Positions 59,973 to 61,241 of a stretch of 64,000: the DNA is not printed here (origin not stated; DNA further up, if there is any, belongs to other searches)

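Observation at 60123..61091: REC-GGDEF diguanylate cyclase in an otherwise archaeal gene set, beside a TM-anchored PLD-family protein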

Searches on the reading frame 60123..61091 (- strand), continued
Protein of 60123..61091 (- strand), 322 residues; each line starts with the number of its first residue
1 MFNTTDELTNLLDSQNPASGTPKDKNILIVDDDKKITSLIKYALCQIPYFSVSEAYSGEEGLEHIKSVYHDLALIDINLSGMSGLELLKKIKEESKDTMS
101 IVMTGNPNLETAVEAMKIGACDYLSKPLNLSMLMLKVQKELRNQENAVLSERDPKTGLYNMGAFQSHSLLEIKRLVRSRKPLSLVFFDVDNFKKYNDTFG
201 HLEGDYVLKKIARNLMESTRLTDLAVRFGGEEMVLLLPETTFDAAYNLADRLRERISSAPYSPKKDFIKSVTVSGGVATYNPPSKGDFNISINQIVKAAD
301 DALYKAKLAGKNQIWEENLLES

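Call 41: find_homologous_proteins(query=A2, max_evalue=1e-20)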
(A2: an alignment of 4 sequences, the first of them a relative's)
Query A2 (4 sequences) (322 aa, profile of the alignment): 1550 proteins with E <= 1e-20 among 8000 candidates; the best 120 are listed.
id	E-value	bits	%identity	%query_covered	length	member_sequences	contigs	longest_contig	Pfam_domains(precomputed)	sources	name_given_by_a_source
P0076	1.9e-210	716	37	93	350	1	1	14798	PF00990.27,PF00072.31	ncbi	-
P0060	4.8e-209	711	37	92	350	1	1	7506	PF00990.27,PF00072.31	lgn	-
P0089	6.3e-207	704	37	93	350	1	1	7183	PF00990.27,PF00072.31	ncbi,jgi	jgi:diguanylate cyclase (GGDEF)-like protein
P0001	9.4e-153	526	100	100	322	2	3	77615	PF00990.27,PF00072.31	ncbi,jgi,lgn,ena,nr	ncbi:MAG: diguanylate cyclase [Nanoarchaeota archaeon]|nr:diguanylate cyclase [Nanoarchaeota archaeo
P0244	3.2e-138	478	34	94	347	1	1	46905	PF00990.27,PF00072.31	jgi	jgi:diguanylate cyclase (GGDEF)-like protein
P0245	2.6e-122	426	34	92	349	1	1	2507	PF00990.27,PF00072.31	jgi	jgi:diguanylate cyclase (GGDEF)-like protein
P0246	7.4e-120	418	34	92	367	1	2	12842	PF00990.27,PF00072.31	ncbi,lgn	-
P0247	1.8e-110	387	33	97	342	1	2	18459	PF00990.27,PF00072.31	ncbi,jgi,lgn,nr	ncbi:diguanylate cyclase [Candidatus Woesearchaeota archaeon]|nr:diguanylate cyclase [Candidatus Woe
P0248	6.9e-101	356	33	49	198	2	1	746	PF00072.31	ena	-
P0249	1.3e-98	348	34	91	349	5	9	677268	PF00990.27,PF00072.31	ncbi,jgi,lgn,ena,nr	ncbi:diguanylate cyclase [Candidatus Woesearchaeota archaeon]|jgi:two-component system, cell cycle r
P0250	3.7e-94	334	33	77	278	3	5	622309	PF00990.27,PF00072.31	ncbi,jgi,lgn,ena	-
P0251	9.1e-94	332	34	92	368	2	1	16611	PF00990.27,PF00072.31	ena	-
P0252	2.5e-68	249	33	66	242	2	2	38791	PF00990.27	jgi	-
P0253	3.8e-67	245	35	90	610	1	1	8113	PF23198.2,PF00990.27,PF00072.31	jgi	jgi:two-component system cell cycle response regulator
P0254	2.9e-66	242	34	90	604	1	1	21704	PF00990.27,PF00072.31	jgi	jgi:two-component system, cell cycle response regulator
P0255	3.2e-64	235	38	91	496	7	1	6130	PF00990.27,PF00072.31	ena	-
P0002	1.2e-63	233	36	91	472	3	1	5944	PF23198.2,PF00990.27,PF00072.31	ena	-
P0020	2.2e-61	226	38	90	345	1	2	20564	PF00990.27,PF00072.31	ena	-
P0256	2.2e-60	222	31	90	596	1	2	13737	PF23198.2,PF00990.27,PF00072.31,PF20161.6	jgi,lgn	jgi:two-component system cell cycle response regulator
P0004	7.1e-60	221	40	93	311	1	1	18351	PF00990.27,PF00072.31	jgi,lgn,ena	-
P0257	1.5e-59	220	40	92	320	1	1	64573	PF00990.27,PF00072.31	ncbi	-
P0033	2.2e-59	219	39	90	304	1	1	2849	PF00990.27,PF00072.31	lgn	-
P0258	2.5e-59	219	36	90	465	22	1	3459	PF24898.3,PF00990.27,PF00072.31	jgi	-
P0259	1.5e-58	216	41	90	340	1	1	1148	PF00990.27,PF00072.31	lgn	-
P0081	1.7e-58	216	38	89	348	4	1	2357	PF00990.27,PF00072.31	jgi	-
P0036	2.6e-58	216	34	89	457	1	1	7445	PF00990.27,PF00072.31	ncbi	-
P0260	4.2e-58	215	37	90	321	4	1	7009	PF22335.2,PF00990.27,PF00072.31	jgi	jgi:two-component system cell cycle response regulator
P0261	5.7e-58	215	38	91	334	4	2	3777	PF24898.3,PF00990.27,PF00072.31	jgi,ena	-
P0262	8.2e-58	214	36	90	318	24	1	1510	PF22335.2,PF00990.27,PF00072.31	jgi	-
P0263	2.5e-57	212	36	92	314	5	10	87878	PF22335.2,PF00990.27,PF00072.31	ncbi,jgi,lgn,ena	-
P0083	2.6e-57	212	38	90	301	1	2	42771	PF00990.27,PF00072.31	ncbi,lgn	-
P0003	5.2e-57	211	39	89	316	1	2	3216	PF00990.27,PF00072.31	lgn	-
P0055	7.2e-57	211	40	90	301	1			PF00990.27,PF00072.31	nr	nr:diguanylate cyclase [Desulfobacula sp.]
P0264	7.9e-57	211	40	91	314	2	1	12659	PF00990.27,PF00072.31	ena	-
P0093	2.2e-56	209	40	90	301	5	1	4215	PF00990.27,PF00072.31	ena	-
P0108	4.0e-56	208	39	90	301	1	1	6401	PF00990.27,PF00072.31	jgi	-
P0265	4.2e-56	208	35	93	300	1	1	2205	PF00990.27,PF00072.31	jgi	jgi:diguanylate cyclase (GGDEF)-like protein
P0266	4.4e-56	208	39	90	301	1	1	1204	PF00990.27,PF00072.31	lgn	-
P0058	5.2e-56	208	40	90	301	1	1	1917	PF00990.27,PF00072.31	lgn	-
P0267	5.3e-56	208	37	91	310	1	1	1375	PF24898.3,PF00990.27,PF00072.31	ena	-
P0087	5.5e-56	208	40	90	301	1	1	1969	PF00990.27,PF00072.31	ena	-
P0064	6.1e-56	208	40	90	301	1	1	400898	PF00990.27,PF00072.31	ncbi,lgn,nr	ncbi:MAG: diguanylate cyclase [Desulfobacula sp.]|nr:diguanylate cyclase [Desulfobacula sp.]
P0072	8.4e-56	207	40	90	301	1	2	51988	PF00990.27,PF00072.31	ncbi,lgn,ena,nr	ncbi:MAG: diguanylate cyclase [Desulfobacteraceae bacterium]|nr:diguanylate cyclase [Desulfobacterac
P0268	9.2e-56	207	40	89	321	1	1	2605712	PF00990.27,PF00072.31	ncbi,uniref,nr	ncbi:diguanylate cyclase [Geomonas agri]|uniref:diguanylate cyclase n=1 Tax=Geomonas agri TaxID=2873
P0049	1.1e-55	207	39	90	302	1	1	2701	PF00990.27,PF00072.31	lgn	-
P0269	1.2e-55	207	35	91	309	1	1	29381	PF24898.3,PF00990.27,PF00072.31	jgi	-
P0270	1.2e-55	207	38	89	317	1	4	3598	PF00990.27,PF00072.31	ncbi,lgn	ncbi:MAG: diguanylate cyclase [bacterium]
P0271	1.4e-55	207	36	95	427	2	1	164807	PF22335.2,PF00990.27,PF00072.31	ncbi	ncbi:diguanylate cyclase [Hydrogenimonas sp.]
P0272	1.7e-55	206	38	91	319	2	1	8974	PF00990.27,PF00072.31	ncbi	-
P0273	1.7e-55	206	35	90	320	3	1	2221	PF00990.27,PF00072.31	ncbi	-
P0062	1.7e-55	206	34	94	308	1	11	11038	PF00990.27,PF00072.31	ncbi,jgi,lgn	jgi:diguanylate cyclase (GGDEF)-like protein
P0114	1.8e-55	206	37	91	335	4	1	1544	PF00990.27,PF00072.31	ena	-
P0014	1.9e-55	206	39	90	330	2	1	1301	PF00990.27,PF00072.31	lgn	-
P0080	2.0e-55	206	40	89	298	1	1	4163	PF00990.27,PF00072.31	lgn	-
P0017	2.1e-55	206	37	89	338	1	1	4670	PF00990.27,PF00072.31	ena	-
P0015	2.2e-55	206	38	91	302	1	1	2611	PF00990.27,PF00072.31,PF17853.7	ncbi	-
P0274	2.3e-55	206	36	91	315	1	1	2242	PF00990.27,PF00072.31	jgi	jgi:diguanylate cyclase (GGDEF)-like protein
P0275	2.3e-55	206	36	91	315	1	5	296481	PF00990.27,PF00072.31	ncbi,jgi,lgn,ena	-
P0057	2.4e-55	206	39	90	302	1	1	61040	PF00990.27,PF00072.31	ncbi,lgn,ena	-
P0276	2.5e-55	206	37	91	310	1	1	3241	PF24898.3,PF00990.27,PF00072.31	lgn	-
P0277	2.6e-55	206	38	90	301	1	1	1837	PF00990.27,PF00072.31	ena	-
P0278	2.7e-55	206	38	90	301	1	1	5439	PF00990.27,PF00072.31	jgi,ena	-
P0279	2.8e-55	206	35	91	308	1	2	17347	PF00990.27,PF00072.31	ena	-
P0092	3.4e-55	205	40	90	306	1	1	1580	PF00990.27,PF00072.31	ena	-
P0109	4.4e-55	205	40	90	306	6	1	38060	PF00990.27,PF00072.31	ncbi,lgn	-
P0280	4.4e-55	205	35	93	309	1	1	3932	PF00990.27,PF00072.31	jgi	jgi:diguanylate cyclase (GGDEF)-like protein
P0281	5.4e-55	205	39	89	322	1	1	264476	PF00990.27,PF00072.31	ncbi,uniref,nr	ncbi:GGDEF domain-containing response regulator [Geomonas anaerohicana]|uniref:diguanylate cyclase n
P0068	6.5e-55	204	40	90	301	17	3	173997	PF00990.27,PF00072.31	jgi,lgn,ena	jgi:diguanylate cyclase (GGDEF)-like protein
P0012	1.1e-54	204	34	93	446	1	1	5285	PF00990.27,PF00072.31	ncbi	-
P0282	1.5e-54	203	35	91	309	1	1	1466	PF00990.27,PF00072.31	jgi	jgi:diguanylate cyclase (GGDEF)-like protein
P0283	1.7e-54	203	36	90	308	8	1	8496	PF00990.27,PF00072.31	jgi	jgi:two-component system cell cycle response regulator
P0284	1.7e-54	203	37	92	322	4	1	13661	PF00990.27,PF00072.31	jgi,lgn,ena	-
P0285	3.1e-54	202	37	90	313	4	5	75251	PF00990.27,PF00072.31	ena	-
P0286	3.2e-54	202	37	90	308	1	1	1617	PF00990.27,PF00072.31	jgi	-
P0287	3.2e-54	202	38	91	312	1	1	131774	PF00990.27,PF00072.31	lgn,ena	-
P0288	3.3e-54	202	39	89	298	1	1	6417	PF00990.27,PF00072.31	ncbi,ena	-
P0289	3.3e-54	202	35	91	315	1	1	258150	PF22335.2,PF00990.27,PF00072.31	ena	-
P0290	3.3e-54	202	38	90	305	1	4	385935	PF00990.27,PF00072.31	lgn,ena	-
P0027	3.5e-54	202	37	90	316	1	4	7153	PF00990.27,PF00072.31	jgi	jgi:diguanylate cyclase (GGDEF)-like protein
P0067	4.2e-54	202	37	90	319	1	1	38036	PF00990.27,PF00072.31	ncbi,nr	ncbi:MAG: diguanylate cyclase [Desulfamplus sp.]|nr:diguanylate cyclase [Desulfamplus sp.]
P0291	4.6e-54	202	36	90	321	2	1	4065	PF00990.27,PF00072.31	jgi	jgi:diguanylate cyclase (GGDEF)-like protein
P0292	5.1e-54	202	37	90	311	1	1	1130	PF00990.27,PF00072.31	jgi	jgi:two-component system, cell cycle response regulator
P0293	5.2e-54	202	36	90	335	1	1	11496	PF00990.27,PF00072.31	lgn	-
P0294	6.4e-54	201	35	91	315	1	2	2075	PF00990.27,PF00072.31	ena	-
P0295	6.9e-54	201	33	93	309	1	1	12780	PF00990.27,PF00072.31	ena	-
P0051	7.6e-54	201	36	92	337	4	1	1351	PF00990.27,PF00072.31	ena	-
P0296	8.4e-54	201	38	91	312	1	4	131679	PF00990.27,PF00072.31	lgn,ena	-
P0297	8.5e-54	201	35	91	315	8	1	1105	PF00990.27,PF00072.31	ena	-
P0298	9.5e-54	201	35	91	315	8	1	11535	PF00990.27,PF00072.31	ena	-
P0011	9.5e-54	201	38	90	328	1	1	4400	PF00990.27,PF00072.31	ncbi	-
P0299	1.2e-53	200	35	91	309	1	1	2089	PF00990.27,PF00072.31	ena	-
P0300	1.2e-53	200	38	91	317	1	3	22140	PF00990.27,PF00072.31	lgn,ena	-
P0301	1.2e-53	200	36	91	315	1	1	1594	PF00990.27,PF00072.31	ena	-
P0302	1.2e-53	200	36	90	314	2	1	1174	PF00990.27,PF00072.31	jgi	jgi:diguanylate cyclase (GGDEF)-like protein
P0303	1.3e-53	200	36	89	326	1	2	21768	PF00990.27,PF00072.31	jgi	jgi:diguanylate cyclase (GGDEF)-like protein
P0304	1.5e-53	200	33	93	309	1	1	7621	PF00990.27,PF00072.31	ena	-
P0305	1.5e-53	200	34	90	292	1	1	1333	PF24898.3,PF00990.27,PF00072.31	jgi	jgi:diguanylate cyclase (GGDEF)-like protein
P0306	1.5e-53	200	38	90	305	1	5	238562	PF00990.27,PF00072.31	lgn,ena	-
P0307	1.6e-53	200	35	91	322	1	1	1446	PF00990.27,PF00072.31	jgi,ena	-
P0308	1.7e-53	200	36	90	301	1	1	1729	PF00990.27,PF00072.31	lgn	-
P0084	1.8e-53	200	38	90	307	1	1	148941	PF00990.27,PF00072.31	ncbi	-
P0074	2.0e-53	200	37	94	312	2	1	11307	PF00990.27,PF00072.31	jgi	jgi:diguanylate cyclase (GGDEF)-like protein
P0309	2.2e-53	199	37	90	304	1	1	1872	PF00990.27,PF00072.31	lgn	-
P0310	2.7e-53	199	33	77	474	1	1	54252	PF00990.27,PF00072.31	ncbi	-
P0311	2.9e-53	199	36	90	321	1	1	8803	PF00990.27,PF00072.31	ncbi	-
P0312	3.3e-53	199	36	90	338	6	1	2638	PF00990.27,PF00072.31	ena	-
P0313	3.8e-53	199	35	91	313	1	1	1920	PF00990.27,PF00072.31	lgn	-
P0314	4.5e-53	198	36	91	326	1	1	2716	PF00990.27,PF00072.31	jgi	jgi:diguanylate cyclase (GGDEF)-like protein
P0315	4.6e-53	198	35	91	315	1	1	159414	PF00990.27,PF00072.31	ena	-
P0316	5.3e-53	198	38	90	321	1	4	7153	PF00990.27,PF00072.31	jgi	jgi:diguanylate cyclase (GGDEF)-like protein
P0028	5.3e-53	198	37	97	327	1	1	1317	PF00990.27,PF00072.31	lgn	-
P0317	6.2e-53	198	36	90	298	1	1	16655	PF00990.27,PF00072.31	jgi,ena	-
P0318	7.8e-53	198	36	90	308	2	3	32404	PF00990.27,PF00072.31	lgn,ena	-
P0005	7.9e-53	198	40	90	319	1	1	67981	PF23198.2,PF00990.27,PF00072.31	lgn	-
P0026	8.0e-53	198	38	90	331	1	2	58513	PF00990.27,PF00072.31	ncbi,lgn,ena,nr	ncbi:MAG: response regulator receiver modulated diguanylate cyclase [Halothiobacillaceae bacterium]|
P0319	8.2e-53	198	35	91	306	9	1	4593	PF00990.27,PF00072.31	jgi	-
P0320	9.6e-53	197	37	90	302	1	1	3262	PF00990.27,PF00072.31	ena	-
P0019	1.0e-52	197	37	90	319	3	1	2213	PF00990.27,PF00072.31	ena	-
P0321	1.1e-52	197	36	90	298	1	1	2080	PF00990.27,PF00072.31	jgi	jgi:diguanylate cyclase (GGDEF)-like protein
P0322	1.3e-52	197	38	90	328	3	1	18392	PF00990.27,PF00072.31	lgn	-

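Call 42: find_encoding_contigs(protein=P0249, flank=10000, max_places=3)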
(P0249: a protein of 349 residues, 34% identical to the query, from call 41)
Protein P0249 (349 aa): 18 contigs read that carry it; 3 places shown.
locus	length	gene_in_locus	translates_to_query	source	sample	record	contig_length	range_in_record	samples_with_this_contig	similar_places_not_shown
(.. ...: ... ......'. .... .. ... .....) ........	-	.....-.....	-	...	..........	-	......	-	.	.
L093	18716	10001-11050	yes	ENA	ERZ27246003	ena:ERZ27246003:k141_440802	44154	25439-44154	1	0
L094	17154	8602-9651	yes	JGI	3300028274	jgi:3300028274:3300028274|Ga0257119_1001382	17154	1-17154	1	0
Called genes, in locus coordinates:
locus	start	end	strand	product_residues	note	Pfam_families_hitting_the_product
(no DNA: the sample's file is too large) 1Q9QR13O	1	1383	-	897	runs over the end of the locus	PF00069:Pkinase, PF07714:PK_Tyr_Ser-Thr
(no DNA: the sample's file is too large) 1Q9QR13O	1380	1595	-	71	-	-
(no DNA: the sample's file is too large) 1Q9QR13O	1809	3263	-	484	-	PF00044:Gp_dh_N, PF02800:Gp_dh_C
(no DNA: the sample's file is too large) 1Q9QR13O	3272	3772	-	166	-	-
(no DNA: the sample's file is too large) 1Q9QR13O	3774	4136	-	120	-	-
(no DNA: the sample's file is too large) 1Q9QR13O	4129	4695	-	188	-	-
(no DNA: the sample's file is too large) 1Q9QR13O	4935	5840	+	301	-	PF01978:TrmB (weak)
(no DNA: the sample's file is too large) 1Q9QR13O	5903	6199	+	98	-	-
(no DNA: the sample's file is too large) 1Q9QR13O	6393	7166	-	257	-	-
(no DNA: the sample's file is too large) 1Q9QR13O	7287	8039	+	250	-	PF01978:TrmB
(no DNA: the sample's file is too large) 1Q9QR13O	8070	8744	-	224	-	-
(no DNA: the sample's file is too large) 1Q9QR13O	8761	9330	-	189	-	PF05157:MshEN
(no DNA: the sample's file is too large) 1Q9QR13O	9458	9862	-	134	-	-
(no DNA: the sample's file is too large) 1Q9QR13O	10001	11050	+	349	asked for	PF00072:Response_reg, PF00990:GGDEF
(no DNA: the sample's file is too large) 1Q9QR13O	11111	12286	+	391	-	PF00226:DnaJ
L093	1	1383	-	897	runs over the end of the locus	PF00069:Pkinase, PF07714:PK_Tyr_Ser-Thr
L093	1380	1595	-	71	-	-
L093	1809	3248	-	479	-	PF00044:Gp_dh_N, PF02800:Gp_dh_C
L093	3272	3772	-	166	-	-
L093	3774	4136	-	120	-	-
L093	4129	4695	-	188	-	-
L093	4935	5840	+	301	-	PF01978:TrmB (weak)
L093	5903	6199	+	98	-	-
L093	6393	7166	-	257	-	-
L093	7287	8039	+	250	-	PF01978:TrmB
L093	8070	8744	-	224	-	-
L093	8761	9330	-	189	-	PF05157:MshEN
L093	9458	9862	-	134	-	-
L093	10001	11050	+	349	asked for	PF00072:Response_reg, PF00990:GGDEF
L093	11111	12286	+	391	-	PF00226:DnaJ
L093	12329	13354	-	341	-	PF01047:MarR (faint), PF08279:HTH_11 (faint), PF13404:HTH_AsnC-type, PF13412:HTH_24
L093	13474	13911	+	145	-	-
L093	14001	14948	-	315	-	PF00459:Inositol_P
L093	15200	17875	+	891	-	-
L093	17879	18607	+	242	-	PF01963:TraB_PrgY_gumN (faint)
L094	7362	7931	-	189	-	PF05157:MshEN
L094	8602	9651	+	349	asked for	PF00072:Response_reg, PF00990:GGDEF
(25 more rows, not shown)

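Call 43: find_encoding_contigs(protein=P0244, flank=10000, max_places=2)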
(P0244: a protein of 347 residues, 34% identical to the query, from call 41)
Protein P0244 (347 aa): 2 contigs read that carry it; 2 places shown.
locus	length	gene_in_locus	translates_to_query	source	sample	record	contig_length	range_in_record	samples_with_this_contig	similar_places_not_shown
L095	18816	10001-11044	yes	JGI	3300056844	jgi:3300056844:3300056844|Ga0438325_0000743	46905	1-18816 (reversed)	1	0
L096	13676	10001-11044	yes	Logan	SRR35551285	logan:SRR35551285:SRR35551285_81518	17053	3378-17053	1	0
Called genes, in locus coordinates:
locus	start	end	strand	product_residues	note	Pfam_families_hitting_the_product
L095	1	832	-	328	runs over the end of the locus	-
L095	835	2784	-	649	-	PF00004:AAA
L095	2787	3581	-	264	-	PF04055:Radical_SAM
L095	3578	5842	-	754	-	-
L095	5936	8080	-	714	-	-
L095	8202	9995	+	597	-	PF02518:HATPase_c (faint), PF13589:HATPase_c_3, PF01119:DNA_mis_repair, PF08676:MutL_C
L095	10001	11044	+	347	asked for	PF00072:Response_reg, PF00990:GGDEF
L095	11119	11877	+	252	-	PF03009:GDPD, PF13653:GDPD_2 (weak)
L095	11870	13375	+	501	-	PF00370:FGGY_N, PF02782:FGGY_C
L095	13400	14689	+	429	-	-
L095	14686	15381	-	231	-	PF00149:Metallophos, PF12850:Metallophos_2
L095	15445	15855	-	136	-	PF02681:DUF212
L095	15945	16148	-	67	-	PF15993:Fuseless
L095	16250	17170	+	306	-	PF00294:PfkB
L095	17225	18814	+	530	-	?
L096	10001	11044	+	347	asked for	PF00072:Response_reg, PF00990:GGDEF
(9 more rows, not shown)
